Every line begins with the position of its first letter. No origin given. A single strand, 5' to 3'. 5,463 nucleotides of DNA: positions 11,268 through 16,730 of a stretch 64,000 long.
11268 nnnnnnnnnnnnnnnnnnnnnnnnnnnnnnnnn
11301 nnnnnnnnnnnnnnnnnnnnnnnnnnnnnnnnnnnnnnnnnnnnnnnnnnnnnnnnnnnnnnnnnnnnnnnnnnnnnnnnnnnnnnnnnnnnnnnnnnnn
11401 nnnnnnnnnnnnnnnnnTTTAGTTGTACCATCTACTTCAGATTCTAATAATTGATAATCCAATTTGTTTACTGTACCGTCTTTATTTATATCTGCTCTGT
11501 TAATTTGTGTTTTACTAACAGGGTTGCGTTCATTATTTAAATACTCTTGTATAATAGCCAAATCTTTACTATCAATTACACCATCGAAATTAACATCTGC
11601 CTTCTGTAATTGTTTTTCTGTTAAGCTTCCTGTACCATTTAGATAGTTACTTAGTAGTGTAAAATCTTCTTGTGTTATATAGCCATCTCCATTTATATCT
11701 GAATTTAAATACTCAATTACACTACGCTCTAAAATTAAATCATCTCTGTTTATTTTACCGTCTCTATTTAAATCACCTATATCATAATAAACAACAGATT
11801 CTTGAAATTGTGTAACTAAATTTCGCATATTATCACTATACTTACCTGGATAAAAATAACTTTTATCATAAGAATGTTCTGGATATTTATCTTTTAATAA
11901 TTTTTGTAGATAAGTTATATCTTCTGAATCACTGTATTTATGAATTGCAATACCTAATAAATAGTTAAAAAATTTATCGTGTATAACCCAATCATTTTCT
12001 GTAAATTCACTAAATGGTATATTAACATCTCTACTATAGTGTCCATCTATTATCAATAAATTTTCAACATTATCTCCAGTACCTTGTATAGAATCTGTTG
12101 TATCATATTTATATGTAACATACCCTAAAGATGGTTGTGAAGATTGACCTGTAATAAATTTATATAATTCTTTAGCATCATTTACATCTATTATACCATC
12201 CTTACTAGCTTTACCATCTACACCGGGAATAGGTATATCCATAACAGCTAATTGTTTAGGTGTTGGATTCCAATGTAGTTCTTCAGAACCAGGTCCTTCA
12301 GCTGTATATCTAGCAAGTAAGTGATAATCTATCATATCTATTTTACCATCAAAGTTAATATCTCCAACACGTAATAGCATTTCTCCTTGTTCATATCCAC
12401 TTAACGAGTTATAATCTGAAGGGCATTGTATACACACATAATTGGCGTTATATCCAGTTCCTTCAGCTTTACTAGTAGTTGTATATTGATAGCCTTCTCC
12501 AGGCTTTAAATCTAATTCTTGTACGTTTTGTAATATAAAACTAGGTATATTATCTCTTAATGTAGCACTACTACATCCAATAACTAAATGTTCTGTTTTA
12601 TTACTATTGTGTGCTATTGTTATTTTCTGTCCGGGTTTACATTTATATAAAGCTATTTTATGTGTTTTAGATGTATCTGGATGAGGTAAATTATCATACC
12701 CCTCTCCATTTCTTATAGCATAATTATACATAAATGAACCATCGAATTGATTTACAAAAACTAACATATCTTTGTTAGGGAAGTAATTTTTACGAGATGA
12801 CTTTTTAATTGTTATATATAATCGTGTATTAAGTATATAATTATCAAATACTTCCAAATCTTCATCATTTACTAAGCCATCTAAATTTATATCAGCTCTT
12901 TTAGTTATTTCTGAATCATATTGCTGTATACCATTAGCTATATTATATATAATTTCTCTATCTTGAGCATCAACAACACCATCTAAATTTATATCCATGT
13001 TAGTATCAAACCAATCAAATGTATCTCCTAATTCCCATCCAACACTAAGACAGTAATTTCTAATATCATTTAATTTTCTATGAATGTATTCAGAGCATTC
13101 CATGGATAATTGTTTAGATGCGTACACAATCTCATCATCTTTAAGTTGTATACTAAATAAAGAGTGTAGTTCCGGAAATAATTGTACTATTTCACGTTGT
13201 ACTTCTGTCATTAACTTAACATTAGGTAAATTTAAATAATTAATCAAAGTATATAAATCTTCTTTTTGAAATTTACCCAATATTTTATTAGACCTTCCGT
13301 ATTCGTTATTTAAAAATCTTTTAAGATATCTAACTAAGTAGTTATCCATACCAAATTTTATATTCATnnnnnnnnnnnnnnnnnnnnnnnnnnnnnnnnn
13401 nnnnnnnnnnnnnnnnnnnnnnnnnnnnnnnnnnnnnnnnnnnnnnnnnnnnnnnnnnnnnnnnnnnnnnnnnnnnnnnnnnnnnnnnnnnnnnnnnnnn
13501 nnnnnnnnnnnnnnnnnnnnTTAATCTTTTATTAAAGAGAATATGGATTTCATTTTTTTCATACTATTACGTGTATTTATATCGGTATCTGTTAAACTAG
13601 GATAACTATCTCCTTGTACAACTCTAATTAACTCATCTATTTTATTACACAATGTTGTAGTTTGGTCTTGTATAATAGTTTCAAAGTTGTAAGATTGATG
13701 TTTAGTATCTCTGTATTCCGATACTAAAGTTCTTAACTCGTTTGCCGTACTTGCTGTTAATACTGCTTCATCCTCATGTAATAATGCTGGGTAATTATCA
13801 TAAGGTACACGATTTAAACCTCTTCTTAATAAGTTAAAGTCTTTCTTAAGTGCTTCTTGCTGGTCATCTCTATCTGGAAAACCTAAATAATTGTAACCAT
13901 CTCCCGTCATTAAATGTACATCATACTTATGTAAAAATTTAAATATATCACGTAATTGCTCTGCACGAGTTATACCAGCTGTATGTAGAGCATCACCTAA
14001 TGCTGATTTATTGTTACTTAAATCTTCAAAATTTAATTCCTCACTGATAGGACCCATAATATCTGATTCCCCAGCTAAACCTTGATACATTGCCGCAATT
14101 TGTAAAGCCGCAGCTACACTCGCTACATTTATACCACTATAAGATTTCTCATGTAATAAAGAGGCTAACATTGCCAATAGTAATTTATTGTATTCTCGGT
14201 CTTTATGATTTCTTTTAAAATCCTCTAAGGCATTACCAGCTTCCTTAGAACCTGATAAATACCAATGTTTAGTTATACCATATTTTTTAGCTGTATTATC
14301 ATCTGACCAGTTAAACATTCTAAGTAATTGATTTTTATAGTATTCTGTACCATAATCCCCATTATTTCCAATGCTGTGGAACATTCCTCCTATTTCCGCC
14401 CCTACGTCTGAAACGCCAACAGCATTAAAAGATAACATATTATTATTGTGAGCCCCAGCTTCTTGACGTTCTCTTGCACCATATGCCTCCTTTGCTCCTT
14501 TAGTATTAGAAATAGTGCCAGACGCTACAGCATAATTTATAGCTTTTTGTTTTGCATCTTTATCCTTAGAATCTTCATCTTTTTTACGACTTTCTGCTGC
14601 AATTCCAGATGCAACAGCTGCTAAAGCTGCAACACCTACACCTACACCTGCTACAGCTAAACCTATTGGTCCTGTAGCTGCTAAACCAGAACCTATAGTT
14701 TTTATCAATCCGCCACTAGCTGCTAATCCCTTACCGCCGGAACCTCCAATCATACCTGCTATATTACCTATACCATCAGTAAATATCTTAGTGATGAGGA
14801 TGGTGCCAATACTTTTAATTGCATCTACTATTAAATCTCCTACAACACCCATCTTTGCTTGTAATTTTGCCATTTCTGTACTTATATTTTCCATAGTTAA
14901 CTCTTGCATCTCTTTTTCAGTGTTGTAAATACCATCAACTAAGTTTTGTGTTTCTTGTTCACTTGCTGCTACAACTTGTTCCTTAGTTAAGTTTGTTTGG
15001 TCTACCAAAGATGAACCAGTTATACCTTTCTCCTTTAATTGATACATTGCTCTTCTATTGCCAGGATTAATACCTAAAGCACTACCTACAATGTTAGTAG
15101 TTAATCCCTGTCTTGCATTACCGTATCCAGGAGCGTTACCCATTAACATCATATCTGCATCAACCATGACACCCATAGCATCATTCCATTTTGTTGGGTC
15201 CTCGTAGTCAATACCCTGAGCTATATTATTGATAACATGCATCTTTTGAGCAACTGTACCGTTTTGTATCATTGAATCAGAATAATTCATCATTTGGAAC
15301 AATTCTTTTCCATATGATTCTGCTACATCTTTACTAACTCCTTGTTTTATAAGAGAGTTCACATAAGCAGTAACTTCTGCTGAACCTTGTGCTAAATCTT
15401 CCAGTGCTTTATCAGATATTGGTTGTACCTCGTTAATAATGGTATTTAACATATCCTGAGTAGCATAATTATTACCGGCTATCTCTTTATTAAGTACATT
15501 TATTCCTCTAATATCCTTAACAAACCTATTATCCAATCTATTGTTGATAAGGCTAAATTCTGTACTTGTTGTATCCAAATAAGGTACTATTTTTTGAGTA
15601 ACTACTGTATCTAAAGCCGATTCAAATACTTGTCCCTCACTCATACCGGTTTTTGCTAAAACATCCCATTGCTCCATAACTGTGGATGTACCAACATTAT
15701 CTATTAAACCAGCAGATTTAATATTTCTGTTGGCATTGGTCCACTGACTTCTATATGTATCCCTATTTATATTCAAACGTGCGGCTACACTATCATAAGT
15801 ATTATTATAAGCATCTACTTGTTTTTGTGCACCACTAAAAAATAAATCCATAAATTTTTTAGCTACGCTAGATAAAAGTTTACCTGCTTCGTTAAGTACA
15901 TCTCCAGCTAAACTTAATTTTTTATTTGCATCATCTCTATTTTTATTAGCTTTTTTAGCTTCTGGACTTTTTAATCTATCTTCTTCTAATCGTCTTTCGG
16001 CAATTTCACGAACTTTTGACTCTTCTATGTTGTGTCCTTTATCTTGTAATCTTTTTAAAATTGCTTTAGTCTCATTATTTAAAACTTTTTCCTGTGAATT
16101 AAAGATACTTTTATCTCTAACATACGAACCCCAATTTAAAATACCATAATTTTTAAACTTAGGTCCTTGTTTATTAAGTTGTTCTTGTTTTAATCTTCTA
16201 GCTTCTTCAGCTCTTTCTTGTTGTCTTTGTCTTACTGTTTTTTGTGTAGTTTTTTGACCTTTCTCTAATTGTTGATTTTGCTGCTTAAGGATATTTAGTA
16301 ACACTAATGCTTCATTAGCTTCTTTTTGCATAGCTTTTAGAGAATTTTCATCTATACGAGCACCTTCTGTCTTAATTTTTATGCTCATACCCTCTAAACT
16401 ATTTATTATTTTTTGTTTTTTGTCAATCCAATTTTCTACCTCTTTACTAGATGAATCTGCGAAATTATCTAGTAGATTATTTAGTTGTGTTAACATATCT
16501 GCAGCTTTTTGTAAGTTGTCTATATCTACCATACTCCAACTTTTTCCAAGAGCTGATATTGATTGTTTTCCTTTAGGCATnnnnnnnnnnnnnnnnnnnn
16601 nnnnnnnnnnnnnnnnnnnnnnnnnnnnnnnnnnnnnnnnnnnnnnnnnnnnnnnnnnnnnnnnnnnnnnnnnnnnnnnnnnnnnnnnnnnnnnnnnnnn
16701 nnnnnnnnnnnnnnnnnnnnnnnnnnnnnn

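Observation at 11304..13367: Tail/baseplate protein built from about four dockerin modules (eight Ca-binding repeats)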

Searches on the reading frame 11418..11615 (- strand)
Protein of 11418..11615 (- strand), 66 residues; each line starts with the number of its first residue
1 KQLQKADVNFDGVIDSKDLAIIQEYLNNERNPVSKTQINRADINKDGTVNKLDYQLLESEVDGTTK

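Call 26: search_protein_families(library=pfam, proteins=[window:11418-11615:-], max_evalue=1)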
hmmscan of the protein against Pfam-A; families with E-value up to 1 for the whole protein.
seq(66 aa): 6 families
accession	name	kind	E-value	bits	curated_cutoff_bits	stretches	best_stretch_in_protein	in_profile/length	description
PF00404.24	Dockerin_1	-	1.1e-15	58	22.9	1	6-59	2-54/57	Dockerin type I domain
PF13202.12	EF-hand_5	-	3.3e-07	29.9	25.9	2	3-19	5-21/25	EF hand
PF13499.12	EF-hand_7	-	0.0008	20.2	30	1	4-55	9-63/67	EF-hand domain pair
PF00036.39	EF-hand_1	-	0.0028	17.5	25.4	1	38-52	6-20/29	EF hand domain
PF13405.12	EF-hand_6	-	0.019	15.1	25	0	4-20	7-23/30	EF-hand domain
PF10591.15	SPARC_Ca_bdg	-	0.021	15.6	22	1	4-54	61-110/113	Secreted protein acidic and rich in cysteine Ca binding region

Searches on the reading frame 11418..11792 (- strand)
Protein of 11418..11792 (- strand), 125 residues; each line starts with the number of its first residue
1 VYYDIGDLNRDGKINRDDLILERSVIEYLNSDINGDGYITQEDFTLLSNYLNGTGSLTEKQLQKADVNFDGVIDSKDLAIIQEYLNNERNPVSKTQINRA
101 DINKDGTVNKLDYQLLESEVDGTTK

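Call 82: search_dna_similar(query=window:11418-11792:-, collection=phages, mode=protein, max_evalue=0.1, max_rows=25)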
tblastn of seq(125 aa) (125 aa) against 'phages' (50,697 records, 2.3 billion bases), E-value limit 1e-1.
Records with a match: 4; places in all: 4; records where one place covers at least 80% of the query: 0.
Best place of each record, by identity: <60% 4.
By first word of the organism name: Bacteriophage 3; Ruminococcus 1.
By host as written in the record: - 3; Ruminococcus sp. 1.
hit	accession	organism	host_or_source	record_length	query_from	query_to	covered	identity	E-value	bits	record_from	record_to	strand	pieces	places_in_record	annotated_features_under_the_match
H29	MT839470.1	Bacteriophage sp.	human fecal samples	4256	2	87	69%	34.4%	2e-3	42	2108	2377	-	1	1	record has no annotation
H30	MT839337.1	Bacteriophage sp.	human fecal samples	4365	22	85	51%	37.5%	4e-4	44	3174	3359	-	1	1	record has no annotation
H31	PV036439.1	Ruminococcus phage NatCom_28274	Ruminococcus sp.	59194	32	87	45%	39.3%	4e-2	39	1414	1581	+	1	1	hypothetical protein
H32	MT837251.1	Bacteriophage sp.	human fecal samples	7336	29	81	42%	37.7%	8e-2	37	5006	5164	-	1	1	record has no annotation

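Call 84: get_annotated_region(hit=H31, flank=8000)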
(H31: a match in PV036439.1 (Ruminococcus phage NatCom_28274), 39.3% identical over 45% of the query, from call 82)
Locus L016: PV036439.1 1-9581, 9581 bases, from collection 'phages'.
description: Ruminococcus phage NatCom_28274, complete genome.
organism: Ruminococcus phage NatCom_28274 (NCBI taxid 3403537)
taxonomy: Viruses; Duplodnaviria; Heunggongvirae; Uroviricota; Caudoviricetes; Ca. Heliusvirales
host: Ruminococcus sp.; source: human feces; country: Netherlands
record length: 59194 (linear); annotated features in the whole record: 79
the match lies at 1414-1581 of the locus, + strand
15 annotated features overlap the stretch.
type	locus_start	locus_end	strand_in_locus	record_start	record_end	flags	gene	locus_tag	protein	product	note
CDS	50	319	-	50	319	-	-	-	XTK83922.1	hypothetical protein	-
CDS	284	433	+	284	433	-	-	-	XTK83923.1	hypothetical protein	-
CDS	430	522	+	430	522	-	-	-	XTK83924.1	hypothetical protein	-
CDS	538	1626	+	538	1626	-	-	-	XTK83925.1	hypothetical protein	-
CDS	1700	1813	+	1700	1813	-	-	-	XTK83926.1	hypothetical protein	-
CDS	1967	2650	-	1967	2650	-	-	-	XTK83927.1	hypothetical protein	-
CDS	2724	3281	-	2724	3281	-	-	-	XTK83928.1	hypothetical protein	-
CDS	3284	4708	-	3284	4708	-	-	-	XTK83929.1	hypothetical protein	-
CDS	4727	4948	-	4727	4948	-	-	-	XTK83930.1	hypothetical protein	-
CDS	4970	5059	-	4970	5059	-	-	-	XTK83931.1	hypothetical protein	-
CDS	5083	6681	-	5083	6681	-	-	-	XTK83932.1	hypothetical protein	-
CDS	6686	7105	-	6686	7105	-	-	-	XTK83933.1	DNA invertase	-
CDS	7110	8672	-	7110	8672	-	-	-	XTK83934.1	hypothetical protein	-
CDS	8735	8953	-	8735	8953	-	-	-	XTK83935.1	hypothetical protein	-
CDS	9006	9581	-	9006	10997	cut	-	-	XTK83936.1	DNA polymerase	-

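Call 85: search_protein_families(library=pfam, proteins=[L016:538-1626:+], max_evalue=0.001)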
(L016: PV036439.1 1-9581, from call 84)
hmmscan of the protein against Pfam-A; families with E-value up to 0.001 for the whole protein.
L016:538-1626:+ (362 aa): 1 family
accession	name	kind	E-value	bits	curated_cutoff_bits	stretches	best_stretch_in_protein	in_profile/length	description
PF00404.24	Dockerin_1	-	7e-12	45.8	22.9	1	291-346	1-56/57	Dockerin type I domain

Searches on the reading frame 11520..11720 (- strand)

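Call 26: search_protein_families(library=pfam, proteins=[window:11520-11720:-], max_evalue=1)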
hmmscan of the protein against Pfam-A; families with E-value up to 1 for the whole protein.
seq(67 aa): 9 families
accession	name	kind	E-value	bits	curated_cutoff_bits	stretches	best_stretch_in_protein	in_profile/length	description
PF00404.24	Dockerin_1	-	2.5e-17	63.3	22.9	1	7-62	2-57/57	Dockerin type I domain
PF13202.12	EF-hand_5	-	1.5e-07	31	25.9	2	37-54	4-21/25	EF hand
PF13405.12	EF-hand_6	-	8.7e-06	25.5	25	1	8-20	10-22/30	EF-hand domain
PF13499.12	EF-hand_7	-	3e-05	24.7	30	1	8-54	12-62/67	EF-hand domain pair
PF00036.39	EF-hand_1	-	9.9e-05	22.1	25.4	1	8-21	10-23/29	EF hand domain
PF13833.12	EF-hand_8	-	0.021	15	28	1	8-20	35-47/54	EF-hand domain pair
PF10591.15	SPARC_Ca_bdg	-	0.09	13.5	22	1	4-53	60-109/113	Secreted protein acidic and rich in cysteine Ca binding region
PF01839.29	FG-GAP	-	0.23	11.9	22.1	0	7-14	8-15/37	FG-GAP repeat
PF18811.7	DPPIV_rep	-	0.5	10.8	30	0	23-31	8-16/21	Dipeptidyl peptidase IV (DPP IV) low complexity region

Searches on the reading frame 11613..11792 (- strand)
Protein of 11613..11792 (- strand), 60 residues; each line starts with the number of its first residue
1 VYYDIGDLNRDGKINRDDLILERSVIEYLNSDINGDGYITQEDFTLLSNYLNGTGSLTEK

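Call 26: search_protein_families(library=pfam, proteins=[window:11613-11792:-], max_evalue=1)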
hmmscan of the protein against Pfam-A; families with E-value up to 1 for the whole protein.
seq(60 aa): 8 families
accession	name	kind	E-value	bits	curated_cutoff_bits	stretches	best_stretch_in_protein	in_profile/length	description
PF00404.24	Dockerin_1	-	1.5e-09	38.3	22.9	2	31-56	2-27/57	Dockerin type I domain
PF00036.39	EF-hand_1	-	3.8e-06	26.5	25.4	2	32-45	10-23/29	EF hand domain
PF13202.12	EF-hand_5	-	5.9e-06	26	25.9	2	7-19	9-21/25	EF hand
PF13833.12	EF-hand_8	-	3.2e-05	24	28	2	32-44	35-47/54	EF-hand domain pair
PF13405.12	EF-hand_6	-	3.8e-05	23.5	25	2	32-45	10-23/30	EF-hand domain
PF13499.12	EF-hand_7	-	5.4e-05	23.9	30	1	32-52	12-32/67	EF-hand domain pair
PF18811.7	DPPIV_rep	-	0.082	13.3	30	0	47-55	8-16/21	Dipeptidyl peptidase IV (DPP IV) low complexity region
PF01839.29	FG-GAP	-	0.36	11.2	22.1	0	31-38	8-15/37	FG-GAP repeat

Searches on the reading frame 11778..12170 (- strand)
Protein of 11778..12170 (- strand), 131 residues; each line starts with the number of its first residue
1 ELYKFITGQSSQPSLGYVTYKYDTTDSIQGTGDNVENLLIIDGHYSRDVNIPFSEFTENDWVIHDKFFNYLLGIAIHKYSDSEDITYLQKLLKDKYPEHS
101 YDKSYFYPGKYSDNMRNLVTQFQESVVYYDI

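Call 26: search_protein_families(library=pfam, proteins=[window:11778-12170:-], max_evalue=1)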
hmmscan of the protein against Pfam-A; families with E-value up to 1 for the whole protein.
seq(131 aa): 1 family
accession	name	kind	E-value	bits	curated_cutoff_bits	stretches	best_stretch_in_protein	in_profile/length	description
PF06465.18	DUF1087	-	0.044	14.3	22.8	1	79-102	18-41/63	CHD subfamily II, DUF1087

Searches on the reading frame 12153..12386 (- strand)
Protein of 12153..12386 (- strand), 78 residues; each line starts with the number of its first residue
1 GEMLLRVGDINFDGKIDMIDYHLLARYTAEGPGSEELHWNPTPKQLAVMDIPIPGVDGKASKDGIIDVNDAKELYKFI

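Call 26: search_protein_families(library=pfam, proteins=[window:12153-12386:-], max_evalue=1)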
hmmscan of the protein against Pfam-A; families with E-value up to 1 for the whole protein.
seq(78 aa): 2 families
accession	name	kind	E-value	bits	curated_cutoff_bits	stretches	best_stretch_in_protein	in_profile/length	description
PF00404.24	Dockerin_1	-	2e-06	28.3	22.9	1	8-34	2-29/57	Dockerin type I domain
PF13202.12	EF-hand_5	-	0.31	11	25.9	1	6-18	6-18/25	EF hand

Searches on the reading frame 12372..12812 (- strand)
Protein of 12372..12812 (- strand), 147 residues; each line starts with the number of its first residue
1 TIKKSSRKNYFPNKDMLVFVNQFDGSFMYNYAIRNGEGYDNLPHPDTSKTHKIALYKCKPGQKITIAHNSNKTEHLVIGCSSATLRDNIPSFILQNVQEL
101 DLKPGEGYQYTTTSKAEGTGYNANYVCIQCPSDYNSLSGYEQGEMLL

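Call 26: search_protein_families(library=pfam, proteins=[window:12372-12812:-], max_evalue=1)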
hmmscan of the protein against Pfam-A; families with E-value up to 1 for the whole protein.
seq(147 aa): 1 family
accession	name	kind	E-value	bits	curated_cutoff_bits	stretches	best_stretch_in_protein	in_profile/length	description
PF01050.24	MannoseP_isomer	-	0.075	13.7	23.6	1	46-98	23-75/116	Mannose-6-phosphate isomerase C-terminal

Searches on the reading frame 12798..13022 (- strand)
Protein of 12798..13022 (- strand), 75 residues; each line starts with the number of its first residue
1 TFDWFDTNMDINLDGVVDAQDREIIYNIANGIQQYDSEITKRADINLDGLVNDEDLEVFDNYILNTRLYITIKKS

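Call 26: search_protein_families(library=pfam, proteins=[window:12798-13022:-], max_evalue=1)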
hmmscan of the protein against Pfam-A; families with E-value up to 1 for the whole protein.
seq(75 aa): 2 families
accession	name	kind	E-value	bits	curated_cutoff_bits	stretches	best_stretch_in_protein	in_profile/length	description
PF00404.24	Dockerin_1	-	3e-08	34.1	22.9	1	9-64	2-57/57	Dockerin type I domain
PF03906.20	Phage_T7_tail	-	0.075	13.2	25.2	1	2-46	108-151/157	Phage T7 tail fibre protein, N-terminal domain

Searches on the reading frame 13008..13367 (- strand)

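Call 26: search_protein_families(library=pfam, proteins=[window:13008-13367:-], max_evalue=1)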
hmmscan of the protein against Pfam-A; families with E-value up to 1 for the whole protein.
seq(120 aa): 1 family
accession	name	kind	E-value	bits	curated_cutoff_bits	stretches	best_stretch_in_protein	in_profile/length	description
PF10151.14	TMEM214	-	0.0074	15.3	27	1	9-71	283-344/660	TMEM214, C-terminal, caspase 4 activator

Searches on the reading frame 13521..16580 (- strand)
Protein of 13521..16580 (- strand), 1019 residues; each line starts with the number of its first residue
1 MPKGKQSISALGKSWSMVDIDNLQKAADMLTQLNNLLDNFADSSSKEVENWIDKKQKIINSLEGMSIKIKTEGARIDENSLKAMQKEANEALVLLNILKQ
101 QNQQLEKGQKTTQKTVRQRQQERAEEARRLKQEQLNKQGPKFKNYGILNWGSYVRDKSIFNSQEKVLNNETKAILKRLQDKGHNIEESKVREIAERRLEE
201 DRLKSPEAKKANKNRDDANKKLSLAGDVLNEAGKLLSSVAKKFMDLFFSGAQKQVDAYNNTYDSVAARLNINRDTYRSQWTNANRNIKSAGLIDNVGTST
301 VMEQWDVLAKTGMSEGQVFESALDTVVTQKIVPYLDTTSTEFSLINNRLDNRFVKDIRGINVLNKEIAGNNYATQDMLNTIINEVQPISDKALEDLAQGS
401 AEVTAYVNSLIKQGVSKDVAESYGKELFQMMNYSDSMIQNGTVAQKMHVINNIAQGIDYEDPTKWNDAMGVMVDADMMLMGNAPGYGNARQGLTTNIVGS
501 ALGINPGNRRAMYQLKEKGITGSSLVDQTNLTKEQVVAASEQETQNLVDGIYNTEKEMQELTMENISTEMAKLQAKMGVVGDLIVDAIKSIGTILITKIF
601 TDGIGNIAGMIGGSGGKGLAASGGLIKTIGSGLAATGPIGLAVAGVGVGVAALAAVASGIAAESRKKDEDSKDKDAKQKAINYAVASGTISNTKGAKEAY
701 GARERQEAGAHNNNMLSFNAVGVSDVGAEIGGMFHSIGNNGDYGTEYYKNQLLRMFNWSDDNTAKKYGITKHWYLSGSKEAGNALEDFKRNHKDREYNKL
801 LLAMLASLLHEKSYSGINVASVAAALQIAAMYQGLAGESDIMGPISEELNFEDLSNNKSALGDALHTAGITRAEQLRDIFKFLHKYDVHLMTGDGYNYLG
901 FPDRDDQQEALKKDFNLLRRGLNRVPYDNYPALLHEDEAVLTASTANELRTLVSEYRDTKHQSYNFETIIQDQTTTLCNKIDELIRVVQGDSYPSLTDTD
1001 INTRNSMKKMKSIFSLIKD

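Call 3: search_protein_families(library=pfam, proteins=[window:13521-16580:-], max_evalue=1)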
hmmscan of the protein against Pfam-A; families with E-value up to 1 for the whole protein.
window:13521-16580:- (1019 aa): 2 families
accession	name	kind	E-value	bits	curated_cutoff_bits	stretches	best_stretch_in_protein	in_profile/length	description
PF13384.12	HTH_23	-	0.18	12.1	24.6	0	261-283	19-40/50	Homeodomain-like domain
PF13518.12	HTH_28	-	0.19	12.3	25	1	260-295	13-47/52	Helix-turn-helix domain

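Call 4: search_protein_families(library=phrogs, proteins=[window:13521-16580:-], max_evalue=0.01)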
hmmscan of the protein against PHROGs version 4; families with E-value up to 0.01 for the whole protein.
window:13521-16580:- (1019 aa): 0 families

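Call 79: search_protein_families(library=ncbifam, proteins=[window:13521-16580:-], max_evalue=0.01)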
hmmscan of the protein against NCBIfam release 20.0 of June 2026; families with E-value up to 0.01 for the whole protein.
window:13521-16580:- (1019 aa): 0 families

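Call 101: search_protein_families(library=phrogs, proteins=[window:13521-16580:-], max_evalue=1)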
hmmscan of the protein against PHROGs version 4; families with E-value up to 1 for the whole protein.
window:13521-16580:- (1019 aa): 1 family
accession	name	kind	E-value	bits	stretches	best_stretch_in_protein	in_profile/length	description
phrog_7393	-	unknown function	0.041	15.1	1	27-63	17-55/60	-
